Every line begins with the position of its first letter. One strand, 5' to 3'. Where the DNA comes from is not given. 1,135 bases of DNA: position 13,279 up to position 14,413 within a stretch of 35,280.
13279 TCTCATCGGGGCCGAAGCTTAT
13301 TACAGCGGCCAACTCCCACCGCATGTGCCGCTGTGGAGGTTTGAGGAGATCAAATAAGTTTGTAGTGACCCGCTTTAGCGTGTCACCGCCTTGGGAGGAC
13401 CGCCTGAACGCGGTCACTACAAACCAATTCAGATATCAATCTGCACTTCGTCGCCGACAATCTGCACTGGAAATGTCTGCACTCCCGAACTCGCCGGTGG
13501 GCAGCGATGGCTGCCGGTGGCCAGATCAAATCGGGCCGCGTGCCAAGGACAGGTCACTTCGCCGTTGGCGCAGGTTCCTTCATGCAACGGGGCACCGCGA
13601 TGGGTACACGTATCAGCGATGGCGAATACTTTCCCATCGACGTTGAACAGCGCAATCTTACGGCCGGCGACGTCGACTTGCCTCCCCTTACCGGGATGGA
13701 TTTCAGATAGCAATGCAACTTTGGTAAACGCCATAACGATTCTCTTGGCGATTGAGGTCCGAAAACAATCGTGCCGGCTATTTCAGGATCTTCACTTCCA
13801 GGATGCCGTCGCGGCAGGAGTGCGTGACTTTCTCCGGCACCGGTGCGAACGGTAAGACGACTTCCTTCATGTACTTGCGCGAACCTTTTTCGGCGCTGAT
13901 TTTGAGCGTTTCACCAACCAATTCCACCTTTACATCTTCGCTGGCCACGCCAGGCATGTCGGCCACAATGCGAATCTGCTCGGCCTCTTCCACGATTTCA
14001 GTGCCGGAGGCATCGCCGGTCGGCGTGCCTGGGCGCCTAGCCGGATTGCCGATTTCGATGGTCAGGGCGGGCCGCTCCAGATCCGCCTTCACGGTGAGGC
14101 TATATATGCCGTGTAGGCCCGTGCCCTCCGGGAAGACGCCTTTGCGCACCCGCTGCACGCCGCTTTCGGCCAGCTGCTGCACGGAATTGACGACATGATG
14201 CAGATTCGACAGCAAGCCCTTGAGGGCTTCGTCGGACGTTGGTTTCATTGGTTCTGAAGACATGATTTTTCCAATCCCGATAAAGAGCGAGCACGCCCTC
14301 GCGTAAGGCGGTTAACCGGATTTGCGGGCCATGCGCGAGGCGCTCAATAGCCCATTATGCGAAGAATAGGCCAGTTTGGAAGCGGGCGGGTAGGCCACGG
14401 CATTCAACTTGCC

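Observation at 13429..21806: Co-directional cluster: Pro-rich repeat protein - phycobilisome-like globin - V4R/Bet3-like - Walker A K-to-R ParA paralog - ParA::3xWD40 giant - Hsp20 - Rieske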

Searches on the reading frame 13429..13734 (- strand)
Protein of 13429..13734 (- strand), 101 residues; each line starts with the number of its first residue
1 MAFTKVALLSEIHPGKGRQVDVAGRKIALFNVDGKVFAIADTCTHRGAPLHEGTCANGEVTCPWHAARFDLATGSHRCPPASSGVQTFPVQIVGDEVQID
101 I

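Call 4: search_protein_families(library=pfam, proteins=[window:13429-13734:-], max_evalue=0.01)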
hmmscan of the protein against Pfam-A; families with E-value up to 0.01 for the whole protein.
window:13429-13734:- (101 aa): 3 families
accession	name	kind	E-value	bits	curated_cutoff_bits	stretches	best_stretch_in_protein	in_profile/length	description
PF00355.32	Rieske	-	3.5e-21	75.4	20.3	1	5-89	4-88/88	Rieske [2Fe-2S] domain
PF13806.12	Rieske_2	-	5.9e-13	49.1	27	1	3-99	2-103/104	Rieske-like [2Fe-2S] domain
PF22543.2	Rieske_4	-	1.4e-05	25.8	28.4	1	21-75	18-76/119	Soluble Rieske-type ferredoxin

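Call 5: search_protein_families(library=ncbifam, proteins=[window:13429-13734:-], max_evalue=0.01)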
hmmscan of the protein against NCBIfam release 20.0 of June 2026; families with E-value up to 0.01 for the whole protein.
window:13429-13734:- (101 aa): 11 families
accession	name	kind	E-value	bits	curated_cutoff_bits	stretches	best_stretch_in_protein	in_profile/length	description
NF007422.0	PRK09965.1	equivalog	1.1e-25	89.7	113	1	6-101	6-100/106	bifunctional 3-phenylpropionate/cinnamic acid dioxygenase ferredoxin subunit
NF042948.2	3PPDioc_HcaC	equivalog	4e-25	88.1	150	1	5-101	5-102/105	3-phenylpropionate/cinnamic acid dioxygenase ferredoxin subunit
NF041683.1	ant_diox_AndAb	equivalog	1.3e-22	79.9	150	1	4-100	3-99/100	anthranilate 1,2-dioxygenase ferredoxin subunit AndAb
TIGR02377.1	MocE_fam_FeS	subfamily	5.1e-16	58.5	136.15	1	17-101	16-101/101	MocE family 2Fe-2S type ferredoxin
TIGR02378.1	nirD_assim_sml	equivalog_domain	8.8e-15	54.7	74.65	1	4-99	3-103/105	nitrite reductase small subunit NirD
NF052579.1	BetMthstMoxSdmAMthl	equivalog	2.5e-08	33.3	600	1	8-71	23-87/351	4beta-methylsterol monooxygenase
NF041174.1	SDX_Thmprot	equivalog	4.1e-07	30.1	170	1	23-81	23-81/109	sulredoxin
NF010001.0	PRK13474.1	subfamily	0.003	16.9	154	1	37-99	101-161/178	cytochrome b6-f complex iron-sulfur subunit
NF045928.1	Cytb6fFeSPetC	equivalog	0.0043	16.4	250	1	37-97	102-161/179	cytochrome b6-f complex iron-sulfur subunit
TIGR03228.1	anthran_1_2_A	equivalog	0.0068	15.2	671.9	1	30-68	66-107/438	anthranilate 1,2-dioxygenase large subunit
TIGR03229.1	benzo_1_2_benA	equivalog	0.0084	15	780.95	1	31-70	69-109/433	benzoate 1,2-dioxygenase large subunit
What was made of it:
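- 13429..13734 (-): Rieske-type [2Fe-2S] ferredoxin (101 aa; CxH...CxxH intact). It is adjacent and co-directional but is not a conserved member of the cluster. HcaC/AndAb-like, below the NCBIfam cutoffs (calls 4, 5).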

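Call 38: search_protein_families(library=padloc, proteins=[window:13429-13734:-], max_evalue=0.001)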
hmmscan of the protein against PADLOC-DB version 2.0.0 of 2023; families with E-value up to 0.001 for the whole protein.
window:13429-13734:- (101 aa): 0 families

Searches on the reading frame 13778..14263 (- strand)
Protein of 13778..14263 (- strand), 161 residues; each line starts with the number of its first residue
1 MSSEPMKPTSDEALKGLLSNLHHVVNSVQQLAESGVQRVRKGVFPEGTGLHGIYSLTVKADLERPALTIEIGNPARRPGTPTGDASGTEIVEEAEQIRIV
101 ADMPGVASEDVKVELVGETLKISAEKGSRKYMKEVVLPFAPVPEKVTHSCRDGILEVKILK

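Call 4: search_protein_families(library=pfam, proteins=[window:13778-14263:-], max_evalue=0.01)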
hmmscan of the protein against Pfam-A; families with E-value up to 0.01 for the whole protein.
window:13778-14263:- (161 aa): 3 families
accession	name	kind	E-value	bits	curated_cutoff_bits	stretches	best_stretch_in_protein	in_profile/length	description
PF00011.27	HSP20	-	4.6e-09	36.7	20.8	1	89-160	1-86/102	Hsp20/alpha crystallin family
PF17886.7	ArsA_HSP20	-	0.002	18.1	22.5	0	97-139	4-42/63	HSP20-like domain found in ArsA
PF05455.17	GvpH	-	0.01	16.4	22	0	88-116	95-124/177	GvpH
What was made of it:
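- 13778..14263 (-): Small heat-shock (alpha-crystallin domain) protein (161 aa) with a conserved N-terminal region. PF00011 36.7 bits (call 4).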

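Call 5: search_protein_families(library=ncbifam, proteins=[window:13778-14263:-], max_evalue=0.01)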
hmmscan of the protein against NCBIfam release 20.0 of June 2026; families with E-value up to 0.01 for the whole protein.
window:13778-14263:- (161 aa): 3 families
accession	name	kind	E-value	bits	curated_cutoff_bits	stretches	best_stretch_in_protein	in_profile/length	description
NF041800.1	Hsp20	equivalog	1.6e-20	73.3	140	1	44-159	37-147/162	archaeal heat shock protein Hsp20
NF041799.1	Hsp14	equivalog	1.4e-08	34.7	100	1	89-141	22-87/118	archaeal heat shock protein Hsp14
NF042420.1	Hsp18_Clos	equivalog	0.00085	19.4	195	1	89-128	46-85/147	heat shock protein Hsp18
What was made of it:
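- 13778..14263 (-): The best NCBIfam hit, archaeal Hsp20, scores 73 bits, below its cutoff (call 5).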

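Call 38: search_protein_families(library=padloc, proteins=[window:13778-14263:-], max_evalue=0.001)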
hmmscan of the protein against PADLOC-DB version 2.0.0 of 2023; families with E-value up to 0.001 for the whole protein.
window:13778-14263:- (161 aa): 0 families
